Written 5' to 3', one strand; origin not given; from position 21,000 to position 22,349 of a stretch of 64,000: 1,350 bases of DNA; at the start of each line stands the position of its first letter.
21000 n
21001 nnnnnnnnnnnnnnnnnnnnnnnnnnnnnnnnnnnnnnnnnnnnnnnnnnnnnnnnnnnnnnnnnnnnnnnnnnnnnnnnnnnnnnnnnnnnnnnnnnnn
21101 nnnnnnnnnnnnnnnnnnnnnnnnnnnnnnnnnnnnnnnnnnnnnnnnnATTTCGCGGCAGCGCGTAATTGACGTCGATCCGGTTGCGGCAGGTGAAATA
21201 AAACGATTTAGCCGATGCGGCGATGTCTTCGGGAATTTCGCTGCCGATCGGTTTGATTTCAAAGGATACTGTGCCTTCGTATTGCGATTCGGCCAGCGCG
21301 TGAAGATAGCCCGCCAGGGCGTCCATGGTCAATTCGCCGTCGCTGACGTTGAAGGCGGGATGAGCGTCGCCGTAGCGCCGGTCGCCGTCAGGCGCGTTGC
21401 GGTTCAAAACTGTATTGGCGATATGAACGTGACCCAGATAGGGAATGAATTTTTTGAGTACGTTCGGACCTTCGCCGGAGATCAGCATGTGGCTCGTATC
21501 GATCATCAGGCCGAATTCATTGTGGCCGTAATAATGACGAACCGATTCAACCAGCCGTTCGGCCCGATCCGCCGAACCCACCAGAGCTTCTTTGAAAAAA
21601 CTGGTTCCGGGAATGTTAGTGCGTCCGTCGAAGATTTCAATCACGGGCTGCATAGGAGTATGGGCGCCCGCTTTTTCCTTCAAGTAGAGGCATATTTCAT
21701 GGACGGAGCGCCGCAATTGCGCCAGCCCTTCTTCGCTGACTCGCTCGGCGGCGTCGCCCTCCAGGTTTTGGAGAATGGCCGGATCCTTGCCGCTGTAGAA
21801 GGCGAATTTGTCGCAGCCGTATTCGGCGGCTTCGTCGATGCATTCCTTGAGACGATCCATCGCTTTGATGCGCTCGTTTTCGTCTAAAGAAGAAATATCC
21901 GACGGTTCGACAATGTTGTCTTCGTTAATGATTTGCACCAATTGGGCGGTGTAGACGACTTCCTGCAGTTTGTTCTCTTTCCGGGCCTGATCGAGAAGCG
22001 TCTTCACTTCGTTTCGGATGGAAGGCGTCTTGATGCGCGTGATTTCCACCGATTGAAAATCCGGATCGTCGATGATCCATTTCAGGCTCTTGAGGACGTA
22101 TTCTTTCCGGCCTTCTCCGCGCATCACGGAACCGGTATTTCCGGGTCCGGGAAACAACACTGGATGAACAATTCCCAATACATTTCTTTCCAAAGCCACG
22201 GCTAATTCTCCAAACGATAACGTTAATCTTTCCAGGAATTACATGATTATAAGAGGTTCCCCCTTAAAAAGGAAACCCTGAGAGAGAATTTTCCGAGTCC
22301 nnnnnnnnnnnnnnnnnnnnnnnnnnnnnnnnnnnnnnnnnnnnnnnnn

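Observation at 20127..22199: Unusual single-polypeptide fusion of a xylose-isomerase-like TIM barrel with a class I aldolase domain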

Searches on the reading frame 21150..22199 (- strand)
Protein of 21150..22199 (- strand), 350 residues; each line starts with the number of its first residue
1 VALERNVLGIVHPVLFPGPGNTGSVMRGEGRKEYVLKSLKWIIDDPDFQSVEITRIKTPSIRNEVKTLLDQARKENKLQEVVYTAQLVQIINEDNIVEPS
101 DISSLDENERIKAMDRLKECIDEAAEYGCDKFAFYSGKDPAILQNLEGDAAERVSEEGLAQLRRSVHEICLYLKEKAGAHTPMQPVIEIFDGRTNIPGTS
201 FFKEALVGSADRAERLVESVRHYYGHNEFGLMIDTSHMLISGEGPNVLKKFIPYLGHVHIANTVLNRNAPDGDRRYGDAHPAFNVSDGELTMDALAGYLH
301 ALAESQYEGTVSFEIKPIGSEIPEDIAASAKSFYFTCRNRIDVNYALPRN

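Call 38: predict_structure(alignment_id=A2)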
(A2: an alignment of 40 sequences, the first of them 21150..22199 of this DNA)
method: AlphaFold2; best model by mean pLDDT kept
length: 350 residues; sequences in the alignment: 40
mean_pLDDT: 95.9   pTM: 0.93
mean pLDDT of the five models: 95.9, 95.2, 93.7, 93.4, 92.4
residues with pLDDT >= 90: 330; 70-90: 19; 50-70: 1; < 50: 0
segments of 3 or more residues with pLDDT < 50: none
pLDDT, mean of each block of 10 residues (from residue 1): 92 97 95 98 98 98 98 98 97 91 98 98 98 98 96 98 98 96 97 92 96 96 97 97 92 95 94 93 95 97 94 97 98 97 87
secondary structure, 60 per line:
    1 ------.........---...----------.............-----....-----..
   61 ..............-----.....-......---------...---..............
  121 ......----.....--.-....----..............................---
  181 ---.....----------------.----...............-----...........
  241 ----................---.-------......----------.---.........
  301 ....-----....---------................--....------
elements in order: E7-11 H12-15 H32-44 E50-53 H59-74 E80-84 H86-91 H107-126 E131-135 H140-143 H148-177 E184-188 H210-224 E230-234 H235-240 H245-254 E255-260 H272-275 H292-304 E310-313 H323-338 H341-344

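Call 42: fold_search(model_id=the predicted structure, library=pdb)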
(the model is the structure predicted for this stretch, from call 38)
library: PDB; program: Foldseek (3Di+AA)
matches with E <= 10: 1758; with E <= 0.001: 260
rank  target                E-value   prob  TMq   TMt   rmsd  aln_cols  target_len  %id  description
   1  3vnj_A                4.2e-11  1.00  0.57  0.67   6.6       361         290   17  Crystal structures of D-Psicose 3-epimerase with D-psicose from Clostridium cellulolyticum H10 (released 2012-08-01)
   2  8xix                  6.6e-11  1.00  0.61  0.73   5.4       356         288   16  KeDt3e within Co (released 2024-12-25)
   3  3vni_B                9.3e-11  1.00  0.54  0.64   7.0       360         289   16  Crystal structures of D-Psicose 3-epimerase from Clostridium cellulolyticum H10 and its complex with ketohexose sugars (released 2012-08-01)
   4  4ytr_B                9.8e-11  1.00  0.63  0.74   4.5       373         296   15  Crystal structure of D-tagatose 3-epimerase C66S from Pseudomonas cichorii in complex with 1-deoxy L-tagatose (released 2016-03-23)
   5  4pgl_B                1.3e-10  1.00  0.61  0.73   4.8       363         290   14  Crystal structure of engineered D-tagatose 3-epimerase PcDTE-ILS6 (released 2014-10-22)
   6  2hk0_A                1.5e-10  1.00  0.59  0.70   5.0       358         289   14  Crystal structure of D-psicose 3-epimerase (DPEase) in the absence of substrate (released 2006-08-29)
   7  3vni_A                1.5e-10  1.00  0.55  0.65   6.8       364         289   17  Crystal structures of D-Psicose 3-epimerase from Clostridium cellulolyticum H10 and its complex with ketohexose sugars (released 2012-08-01)
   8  2zvr_A                1.6e-10  1.00  0.55  0.72   5.3       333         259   20  Crystal structure of a D-tagatose 3-epimerase-related protein from Thermotoga maritima (released 2009-03-10)
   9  5h1w_A                2.0e-10  1.00  0.58  0.73   5.4       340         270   19  Crystal Structure of Hyperthermophilic Thermotoga maritima L-Ketose-3-Epimerase with Mn2+ and L(+)-Erythrulose (released 2017-03-15)
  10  5b7y_A                2.3e-10  1.00  0.58  0.73   5.4       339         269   19  Crystal Structure of Hyperthermophilic Thermotoga maritima L-Ketose-3-Epimerase with Co2+ (released 2017-03-15)
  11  3vni_C                2.5e-10  1.00  0.56  0.66   6.7       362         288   16  Crystal structures of D-Psicose 3-epimerase from Clostridium cellulolyticum H10 and its complex with ketohexose sugars (released 2012-08-01)
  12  4pfh_A                2.7e-10  1.00  0.64  0.74   4.5       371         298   14  Crystal structure of engineered D-tagatose 3-epimerase PcDTE-IDF8 (released 2014-10-22)
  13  9koj_A                3.0e-10  1.00  0.63  0.77   4.9       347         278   14  Crystal structure of the isomerase Art22 (released 2025-07-30)
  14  4q7i_A                3.0e-10  1.00  0.60  0.70   5.2       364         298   13  Crystal structure of engineered thermostable D-tagatose 3-epimerase PcDTE-Var8 (released 2014-10-22)
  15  8yeb_I                3.0e-10  1.00  0.58  0.69   5.4       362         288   16  Crystal structure of L-ribulose 3-epimerase from Arthrobacter globiformis M30 (released 2025-02-12)
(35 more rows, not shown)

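Call 64: search_protein_representatives(protein=window:21150-22199:-)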
Query: 350 residues. Proteins with E-value up to 0.001 (for the whole library): 365; up to 1e-10: 134; up to 1e-30: 14. The best 150 are listed.
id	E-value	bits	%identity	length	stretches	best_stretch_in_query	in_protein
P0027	2.9e-136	470.5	59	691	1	1-350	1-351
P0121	1.1e-107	376.5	62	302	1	1-271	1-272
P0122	2.9e-94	332.4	74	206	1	1-203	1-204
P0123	1.2e-64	235.0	42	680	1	1-347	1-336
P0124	6.2e-64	232.7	42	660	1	15-348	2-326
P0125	1.2e-59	218.6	41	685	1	2-347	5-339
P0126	1.2e-56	208.7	40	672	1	1-348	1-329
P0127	3.2e-54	200.7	39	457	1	1-347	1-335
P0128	1.5e-53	198.5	40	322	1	9-339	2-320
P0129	1.7e-53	198.4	41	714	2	1-240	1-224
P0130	1.0e-42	162.9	37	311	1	9-332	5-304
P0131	2.5e-41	158.4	63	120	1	26-144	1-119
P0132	2.0e-38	148.8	32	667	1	2-348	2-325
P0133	8.4e-37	143.5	33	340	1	6-332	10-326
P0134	3.5e-27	111.9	38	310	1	3-332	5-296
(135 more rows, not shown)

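Call 65: find_encoding_contigs(protein=P0128, flank=8000, max_places=3)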
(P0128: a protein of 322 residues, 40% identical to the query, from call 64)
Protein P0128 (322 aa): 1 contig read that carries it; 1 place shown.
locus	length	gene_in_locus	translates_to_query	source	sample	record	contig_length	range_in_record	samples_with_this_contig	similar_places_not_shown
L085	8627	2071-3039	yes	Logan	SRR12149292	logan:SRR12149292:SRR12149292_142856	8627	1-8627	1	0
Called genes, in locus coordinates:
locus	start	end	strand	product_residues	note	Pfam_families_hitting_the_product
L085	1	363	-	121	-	?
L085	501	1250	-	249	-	PF00106:adh_short, PF08659:KR, PF23441:SDR, PF13561:adh_short_C2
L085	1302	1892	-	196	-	PF00440:TetR_N, PF16859:TetR_C_11 (weak), PF16925:TetR_C_13, PF13977:TetR_C_6 (weak)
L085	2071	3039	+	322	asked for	PF01261:AP_endonuc_2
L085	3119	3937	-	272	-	-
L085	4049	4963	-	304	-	-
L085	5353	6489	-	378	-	PF00266:Aminotran_5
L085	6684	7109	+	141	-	PF22091:DUF6941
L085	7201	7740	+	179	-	-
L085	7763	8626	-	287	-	?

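Call 66: find_encoding_contigs(protein=P0134, flank=8000, max_places=3)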
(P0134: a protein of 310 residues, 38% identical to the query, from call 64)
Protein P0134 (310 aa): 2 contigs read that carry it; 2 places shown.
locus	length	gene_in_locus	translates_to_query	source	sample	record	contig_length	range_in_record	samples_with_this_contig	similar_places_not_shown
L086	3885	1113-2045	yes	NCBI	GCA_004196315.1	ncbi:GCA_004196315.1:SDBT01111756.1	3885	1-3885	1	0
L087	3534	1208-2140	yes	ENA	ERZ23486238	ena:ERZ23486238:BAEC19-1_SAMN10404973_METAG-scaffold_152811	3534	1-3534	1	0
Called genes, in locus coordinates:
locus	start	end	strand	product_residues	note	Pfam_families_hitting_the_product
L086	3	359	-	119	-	?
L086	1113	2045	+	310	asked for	PF01261:AP_endonuc_2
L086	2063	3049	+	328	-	PF00389:2-Hacid_dh, PF02826:2-Hacid_dh_C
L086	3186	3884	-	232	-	?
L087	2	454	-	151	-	?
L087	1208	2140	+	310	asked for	PF01261:AP_endonuc_2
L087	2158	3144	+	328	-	PF00389:2-Hacid_dh, PF02826:2-Hacid_dh_C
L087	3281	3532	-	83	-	?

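Call 67: find_homologous_proteins(query=P0134, max_evalue=1e-20)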
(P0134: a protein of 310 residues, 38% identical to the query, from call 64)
Query P0134 (310 aa): 3093 proteins with E <= 1e-20 among 8000 candidates; the best 120 are listed.
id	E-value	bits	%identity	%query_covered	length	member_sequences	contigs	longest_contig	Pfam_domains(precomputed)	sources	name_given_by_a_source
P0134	7.2e-204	694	100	100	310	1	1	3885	PF01261.31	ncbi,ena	-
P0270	4.5e-156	537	77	99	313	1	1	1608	PF01261.31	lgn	-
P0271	5.7e-150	517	79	95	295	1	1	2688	PF01261.31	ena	-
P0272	2.1e-138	479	70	99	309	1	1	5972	PF01261.31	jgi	-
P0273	2.3e-133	462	65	100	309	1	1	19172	PF01261.31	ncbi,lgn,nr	ncbi:sugar phosphate isomerase/epimerase [Candidatus Sumerlaeota bacterium]|nr:sugar phosphate isome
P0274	2.7e-132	459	65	99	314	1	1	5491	PF01261.31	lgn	-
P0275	3.4e-132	458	65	99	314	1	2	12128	PF01261.31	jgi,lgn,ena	-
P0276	1.5e-129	450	65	100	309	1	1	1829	PF01261.31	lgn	-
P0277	6.3e-129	448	61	100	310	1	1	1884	PF01261.31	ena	-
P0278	7.6e-128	444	64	100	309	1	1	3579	PF01261.31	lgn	-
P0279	2.5e-127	442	63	99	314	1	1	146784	PF01261.31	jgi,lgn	jgi:sugar phosphate isomerase/epimerase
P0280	6.0e-127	441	63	99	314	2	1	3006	PF01261.31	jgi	-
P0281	2.3e-126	439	64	99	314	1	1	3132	PF01261.31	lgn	-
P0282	1.1e-123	430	63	99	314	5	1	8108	PF01261.31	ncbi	ncbi:MAG: sugar phosphate isomerase/epimerase family protein [Armatimonadota bacterium]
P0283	1.1e-122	427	63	98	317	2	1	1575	PF01261.31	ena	-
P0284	9.4e-117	408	65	90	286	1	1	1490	PF01261.31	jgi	jgi:sugar phosphate isomerase/epimerase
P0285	2.3e-115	403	61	98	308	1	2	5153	PF01261.31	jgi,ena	-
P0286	4.3e-109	383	56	98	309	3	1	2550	PF01261.31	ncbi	-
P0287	5.1e-103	363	56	95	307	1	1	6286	PF01261.31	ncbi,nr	ncbi:MAG: sugar phosphate isomerase/epimerase [Armatimonadetes bacterium]|nr:sugar phosphate isomera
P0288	5.3e-103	363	56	95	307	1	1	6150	PF01261.31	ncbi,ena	-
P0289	9.4e-103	362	56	95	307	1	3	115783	PF01261.31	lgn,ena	-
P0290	2.2e-102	361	56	95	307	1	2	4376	PF01261.31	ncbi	ncbi:MAG: sugar phosphate isomerase/epimerase family protein [Armatimonadota bacterium]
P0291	3.0e-102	360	57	95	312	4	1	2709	PF01261.31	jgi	jgi:sugar phosphate isomerase/epimerase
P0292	3.7e-102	360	56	95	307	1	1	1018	PF01261.31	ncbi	-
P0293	5.6e-102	359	55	95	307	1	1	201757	PF01261.31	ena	-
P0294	6.0e-102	359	55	95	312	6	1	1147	PF01261.31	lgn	-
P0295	6.1e-102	359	55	95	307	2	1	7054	PF01261.31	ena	-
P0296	6.9e-102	359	55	97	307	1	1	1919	PF01261.31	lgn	-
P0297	1.0e-101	358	55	95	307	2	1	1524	PF01261.31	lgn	-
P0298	1.1e-101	358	55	95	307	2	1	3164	PF01261.31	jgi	-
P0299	2.1e-101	357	56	95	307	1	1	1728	PF01261.31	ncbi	-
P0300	2.7e-101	357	56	98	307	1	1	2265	PF01261.31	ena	-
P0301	2.8e-101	357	55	96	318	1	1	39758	PF01261.31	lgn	-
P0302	3.2e-101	357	56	95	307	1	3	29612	PF01261.31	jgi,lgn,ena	jgi:sugar phosphate isomerase/epimerase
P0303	4.4e-101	356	56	97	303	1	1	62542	PF01261.31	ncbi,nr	ncbi:MAG: sugar phosphate isomerase/epimerase family protein [Armatimonadota bacterium]|nr:sugar pho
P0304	4.6e-101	356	55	95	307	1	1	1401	PF01261.31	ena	-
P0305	6.3e-101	356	55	95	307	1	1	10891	PF01261.31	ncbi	ncbi:MAG: sugar phosphate isomerase/epimerase family protein [Armatimonadota bacterium]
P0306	6.7e-101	356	56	95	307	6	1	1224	PF01261.31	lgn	-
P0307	1.0e-100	355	55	95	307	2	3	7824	PF01261.31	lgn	-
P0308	1.2e-100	355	54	96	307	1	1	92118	PF01261.31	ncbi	-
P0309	1.2e-100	355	55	95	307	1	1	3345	PF01261.31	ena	-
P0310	1.2e-100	355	54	95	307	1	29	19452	PF01261.31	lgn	-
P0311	1.3e-100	355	55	95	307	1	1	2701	PF01261.31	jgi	-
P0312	3.2e-100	353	56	97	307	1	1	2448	PF01261.31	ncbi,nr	ncbi:MAG: sugar phosphate isomerase/epimerase family protein [Armatimonadota bacterium]|nr:sugar pho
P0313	3.6e-100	353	56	95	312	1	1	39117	PF01261.31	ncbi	ncbi:MAG: sugar phosphate isomerase/epimerase family protein [Armatimonadota bacterium]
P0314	5.0e-100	353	55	95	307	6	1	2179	PF01261.31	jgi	-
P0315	5.6e-100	353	55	95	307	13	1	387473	PF01261.31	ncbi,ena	-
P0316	5.8e-100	353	57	95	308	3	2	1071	PF01261.31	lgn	-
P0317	9.1e-100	352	55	95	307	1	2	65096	PF01261.31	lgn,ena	-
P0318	1.1e-99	352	55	95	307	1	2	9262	PF01261.31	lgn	-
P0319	1.3e-99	352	55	95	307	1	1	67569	PF01261.31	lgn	-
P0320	1.5e-99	351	55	95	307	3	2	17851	PF01261.31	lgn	-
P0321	2.4e-99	351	53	95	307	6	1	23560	PF01261.31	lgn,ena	-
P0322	2.6e-99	350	55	95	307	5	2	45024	PF01261.31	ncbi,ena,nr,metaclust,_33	ncbi:MAG: sugar phosphate isomerase/epimerase [Armatimonadetes bacterium]|nr:sugar phosphate isomera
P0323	3.5e-99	350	55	95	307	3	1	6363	PF01261.31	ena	-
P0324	5.4e-99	349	55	95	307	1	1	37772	PF01261.31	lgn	-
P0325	6.7e-99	349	55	95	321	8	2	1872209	PF01261.31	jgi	jgi:sugar phosphate isomerase/epimerase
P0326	6.9e-99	349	55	95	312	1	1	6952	PF01261.31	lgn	-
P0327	9.7e-99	349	56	95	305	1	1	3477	PF01261.31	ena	-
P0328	1.4e-98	348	53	96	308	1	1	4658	PF01261.31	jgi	-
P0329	2.3e-98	347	53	95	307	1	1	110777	PF01261.31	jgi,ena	-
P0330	2.8e-98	347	54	95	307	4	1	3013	PF01261.31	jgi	jgi:sugar phosphate isomerase/epimerase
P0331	2.9e-98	347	54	95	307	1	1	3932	PF01261.31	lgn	-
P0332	5.5e-98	346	54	96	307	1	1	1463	PF01261.31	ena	-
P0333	7.0e-98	346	55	95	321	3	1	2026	PF01261.31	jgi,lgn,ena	-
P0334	9.0e-98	345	54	95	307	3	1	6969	PF01261.31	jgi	-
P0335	1.1e-97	345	54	95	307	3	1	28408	PF01261.31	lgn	-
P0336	1.4e-97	345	53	95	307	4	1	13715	PF01261.31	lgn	-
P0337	1.5e-97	345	53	96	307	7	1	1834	PF01261.31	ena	-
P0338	2.0e-97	344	54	96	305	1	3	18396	PF01261.31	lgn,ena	-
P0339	2.1e-97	344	55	95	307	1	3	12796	PF01261.31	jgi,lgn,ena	-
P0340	3.7e-97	343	54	95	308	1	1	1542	PF01261.31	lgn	-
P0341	4.6e-97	343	54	95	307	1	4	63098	PF01261.31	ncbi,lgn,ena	-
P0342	4.8e-97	343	55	96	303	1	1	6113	PF01261.31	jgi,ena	-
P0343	5.3e-97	343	54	95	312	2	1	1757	PF01261.31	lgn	-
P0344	8.7e-97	342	53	95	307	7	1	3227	PF01261.31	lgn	-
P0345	8.7e-97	342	54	95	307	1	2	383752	PF01261.31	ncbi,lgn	-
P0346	8.7e-97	342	53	97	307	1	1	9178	PF01261.31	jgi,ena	-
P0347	1.4e-96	342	53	96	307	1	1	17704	PF01261.31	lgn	-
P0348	1.9e-96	341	54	96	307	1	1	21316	PF01261.31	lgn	-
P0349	2.1e-96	341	55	95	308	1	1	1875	PF01261.31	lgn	-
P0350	4.3e-96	340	53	95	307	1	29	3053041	PF01261.31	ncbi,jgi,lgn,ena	ncbi:MAG: sugar phosphate isomerase/epimerase family protein [Armatimonadota bacterium]|jgi:sugar ph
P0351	5.2e-96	340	54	95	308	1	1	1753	PF01261.31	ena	-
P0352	1.2e-95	338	52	97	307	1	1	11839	PF01261.31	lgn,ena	-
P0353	1.5e-95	338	53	96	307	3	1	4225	PF01261.31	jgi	-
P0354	1.8e-95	338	53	95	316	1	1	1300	PF01261.31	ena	-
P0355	1.8e-95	338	52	96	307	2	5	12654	PF01261.31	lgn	-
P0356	3.6e-95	337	53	96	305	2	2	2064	PF01261.31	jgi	jgi:sugar phosphate isomerase/epimerase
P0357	3.8e-95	337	54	96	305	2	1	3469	PF01261.31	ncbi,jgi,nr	ncbi:MAG: TIM barrel protein [Planctomycetes bacterium]|nr:TIM barrel protein [Planctomycetota bacte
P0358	1.5e-94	335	52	95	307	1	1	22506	PF01261.31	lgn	-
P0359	3.1e-94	334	53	95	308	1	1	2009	PF01261.31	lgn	-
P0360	3.4e-94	334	54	96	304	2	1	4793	PF01261.31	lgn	-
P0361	3.5e-94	334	52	95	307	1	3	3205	PF01261.31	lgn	-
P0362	5.2e-94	333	53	97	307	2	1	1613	PF01261.31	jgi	jgi:sugar phosphate isomerase/epimerase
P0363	6.8e-94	333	52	95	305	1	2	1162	PF01261.31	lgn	-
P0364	1.6e-93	331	52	95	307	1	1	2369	PF01261.31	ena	-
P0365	2.9e-93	331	51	97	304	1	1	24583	PF01261.31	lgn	-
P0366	4.7e-93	330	52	95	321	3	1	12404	PF01261.31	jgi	-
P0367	5.5e-93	330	51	96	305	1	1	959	PF01261.31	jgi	-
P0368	1.2e-92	329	51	96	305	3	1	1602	PF01261.31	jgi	jgi:sugar phosphate isomerase/epimerase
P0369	1.5e-92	328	53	95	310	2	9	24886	PF01261.31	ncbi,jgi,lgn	jgi:sugar phosphate isomerase/epimerase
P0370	1.5e-92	328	53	96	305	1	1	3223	PF01261.31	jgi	jgi:sugar phosphate isomerase/epimerase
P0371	1.9e-92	328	52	95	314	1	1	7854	PF01261.31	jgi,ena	-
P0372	2.2e-92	328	51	95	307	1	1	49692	PF01261.31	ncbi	-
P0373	2.7e-92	327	51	96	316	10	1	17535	PF01261.31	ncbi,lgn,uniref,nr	ncbi:hypothetical protein HKBW3S06_00190 [Candidatus Hakubella thermalkaliphila]|uniref:Xylose isome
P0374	4.1e-92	327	51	96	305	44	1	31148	PF01261.31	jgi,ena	-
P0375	4.1e-92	327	53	96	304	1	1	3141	PF01261.31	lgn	-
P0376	5.2e-92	327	52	95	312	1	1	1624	PF01261.31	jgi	-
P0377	5.4e-92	326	53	95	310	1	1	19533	PF01261.31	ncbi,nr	ncbi:MAG: sugar phosphate isomerase/epimerase [Armatimonadetes bacterium]|nr:sugar phosphate isomera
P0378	6.9e-92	326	51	95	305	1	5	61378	PF01261.31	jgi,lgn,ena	-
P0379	7.1e-92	326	51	97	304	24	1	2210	PF01261.31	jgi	jgi:sugar phosphate isomerase/epimerase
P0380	8.8e-92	326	51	95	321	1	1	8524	PF01261.31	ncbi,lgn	-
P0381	1.1e-91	326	51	95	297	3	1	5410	PF01261.31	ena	-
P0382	1.5e-91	325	51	96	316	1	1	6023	PF01261.31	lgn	-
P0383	1.7e-91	325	51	95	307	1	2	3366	PF01261.31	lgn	-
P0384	1.9e-91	325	50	96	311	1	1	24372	PF01261.31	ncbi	-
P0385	3.0e-91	324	51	96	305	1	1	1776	PF01261.31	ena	-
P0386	3.9e-91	324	52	95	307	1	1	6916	PF01261.31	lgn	-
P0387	4.7e-91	323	50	95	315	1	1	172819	PF01261.31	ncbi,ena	-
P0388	4.8e-91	323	52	95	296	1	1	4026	PF01261.31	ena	-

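Call 68: find_encoding_contigs(protein=P0279, flank=7000, max_places=1)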
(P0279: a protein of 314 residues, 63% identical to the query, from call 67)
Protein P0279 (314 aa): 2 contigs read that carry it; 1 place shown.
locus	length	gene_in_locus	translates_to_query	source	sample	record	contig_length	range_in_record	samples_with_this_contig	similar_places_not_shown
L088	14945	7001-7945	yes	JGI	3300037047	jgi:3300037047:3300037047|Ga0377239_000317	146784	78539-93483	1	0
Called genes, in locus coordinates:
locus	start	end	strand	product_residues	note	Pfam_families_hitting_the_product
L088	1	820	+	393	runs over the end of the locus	-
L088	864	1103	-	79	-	-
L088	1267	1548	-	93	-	-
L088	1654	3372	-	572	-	PF01609:DDE_Tnp_1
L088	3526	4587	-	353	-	PF01032:FecCD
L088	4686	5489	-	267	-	PF00005:ABC_tran, PF02463:SMC_N (faint), PF13304:AAA_21 (weak)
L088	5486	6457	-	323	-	PF01497:Peripla_BP_2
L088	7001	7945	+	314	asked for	PF01261:AP_endonuc_2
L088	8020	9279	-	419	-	PF01566:Nramp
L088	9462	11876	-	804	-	PF00403:HMA, PF00122:E1-E2_ATPase, PF00702:Hydrolase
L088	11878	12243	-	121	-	PF12840:HTH_20 (weak), PF01022:HTH_5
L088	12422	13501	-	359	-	PF00892:EamA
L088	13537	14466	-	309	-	PF00294:PfkB, PF08543:Phos_pyr_kin (weak)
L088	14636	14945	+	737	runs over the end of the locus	PF00270:DEAD, PF00271:Helicase_C, PF16124:RecQ_Zn_bind, PF09382:RQC, PF00570:HRDC, PF14493:HTH_40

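Call 69: find_encoding_contigs(protein=P0350, flank=7000, max_places=1)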
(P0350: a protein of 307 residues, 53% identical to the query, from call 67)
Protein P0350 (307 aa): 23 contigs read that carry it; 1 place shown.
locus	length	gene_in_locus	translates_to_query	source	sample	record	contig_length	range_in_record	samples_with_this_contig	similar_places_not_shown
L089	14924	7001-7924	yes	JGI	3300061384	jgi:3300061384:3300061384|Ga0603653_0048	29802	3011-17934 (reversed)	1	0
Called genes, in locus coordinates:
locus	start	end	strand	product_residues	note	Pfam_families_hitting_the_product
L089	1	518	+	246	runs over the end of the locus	PF04909:Amidohydro_2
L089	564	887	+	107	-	PF00085:Thioredoxin, PF13098:Thioredoxin_2, PF13905:Thioredoxin_8 (faint)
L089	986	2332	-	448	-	-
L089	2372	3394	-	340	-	PF14100:DUF6807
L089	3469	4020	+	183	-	PF01927:Mut7-C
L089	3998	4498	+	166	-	PF00881:Nitroreductase, PF14512:TM1586_NiRdase, PF00881:Nitroreductase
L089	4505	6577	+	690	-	PF08531:Bac_rhamnosid_N, PF05592:Bac_rhamnosid (weak), PF17390:Bac_rhamnosid_C (weak)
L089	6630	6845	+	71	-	PF12732:YtxH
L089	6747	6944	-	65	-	-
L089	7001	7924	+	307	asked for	PF01261:AP_endonuc_2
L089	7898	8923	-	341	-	PF00135:COesterase (weak), PF01738:DLH (faint), PF20434:BD-FAE, PF00561:Abhydrolase_1 (faint), PF07859:Abhydrolase_3, PF00326:Peptidase_S9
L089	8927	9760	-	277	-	-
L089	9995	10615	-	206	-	PF06439:3keto-disac_hyd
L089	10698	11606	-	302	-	-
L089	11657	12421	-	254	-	PF02146:SIR2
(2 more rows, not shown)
